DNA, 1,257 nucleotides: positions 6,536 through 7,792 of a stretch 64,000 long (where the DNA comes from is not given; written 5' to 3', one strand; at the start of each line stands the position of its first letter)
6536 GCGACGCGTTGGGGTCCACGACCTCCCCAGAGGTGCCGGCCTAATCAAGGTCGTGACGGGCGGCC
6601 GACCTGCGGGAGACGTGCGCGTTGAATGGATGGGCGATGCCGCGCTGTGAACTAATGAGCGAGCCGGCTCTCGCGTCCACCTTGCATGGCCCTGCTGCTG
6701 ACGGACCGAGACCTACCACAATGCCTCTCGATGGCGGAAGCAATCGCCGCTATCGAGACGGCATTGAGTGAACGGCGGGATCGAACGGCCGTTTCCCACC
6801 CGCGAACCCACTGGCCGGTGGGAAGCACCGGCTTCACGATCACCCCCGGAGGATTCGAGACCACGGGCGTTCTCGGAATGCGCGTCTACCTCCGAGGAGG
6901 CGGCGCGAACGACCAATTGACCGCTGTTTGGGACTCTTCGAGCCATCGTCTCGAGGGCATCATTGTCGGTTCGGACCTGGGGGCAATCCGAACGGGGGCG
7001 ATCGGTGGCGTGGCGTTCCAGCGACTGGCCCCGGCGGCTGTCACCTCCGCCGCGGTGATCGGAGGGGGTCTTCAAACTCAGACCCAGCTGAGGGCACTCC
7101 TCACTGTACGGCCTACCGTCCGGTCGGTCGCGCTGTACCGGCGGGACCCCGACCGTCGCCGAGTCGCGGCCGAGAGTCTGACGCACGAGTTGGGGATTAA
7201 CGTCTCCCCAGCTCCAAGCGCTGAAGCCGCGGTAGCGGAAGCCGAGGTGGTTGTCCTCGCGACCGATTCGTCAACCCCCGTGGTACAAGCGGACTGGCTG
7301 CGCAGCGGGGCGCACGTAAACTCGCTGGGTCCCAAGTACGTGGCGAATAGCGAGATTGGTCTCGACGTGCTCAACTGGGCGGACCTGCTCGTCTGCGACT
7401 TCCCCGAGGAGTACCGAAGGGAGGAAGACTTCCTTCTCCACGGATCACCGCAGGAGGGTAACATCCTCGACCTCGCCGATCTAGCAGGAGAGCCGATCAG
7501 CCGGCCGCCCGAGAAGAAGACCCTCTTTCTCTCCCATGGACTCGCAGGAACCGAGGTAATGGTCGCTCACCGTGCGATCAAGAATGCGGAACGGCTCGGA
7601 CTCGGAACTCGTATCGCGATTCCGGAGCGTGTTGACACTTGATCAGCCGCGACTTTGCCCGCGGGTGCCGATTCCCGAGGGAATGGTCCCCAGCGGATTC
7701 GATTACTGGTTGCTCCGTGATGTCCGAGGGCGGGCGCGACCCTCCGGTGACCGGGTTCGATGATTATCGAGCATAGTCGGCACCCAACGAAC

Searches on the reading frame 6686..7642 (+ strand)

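Call 67: search_protein_families(library=pfam, proteins=[window:6686-7642:+], max_evalue=0.00001)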
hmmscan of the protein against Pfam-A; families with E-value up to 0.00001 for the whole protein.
window:6686-7642:+ (318 aa): 1 family
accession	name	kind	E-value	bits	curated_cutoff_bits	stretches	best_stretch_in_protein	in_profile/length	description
PF02423.21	OCD_Mu_crystall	-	9.8e-28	97.5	24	1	95-295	105-304/314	Ornithine cyclodeaminase/mu-crystallin family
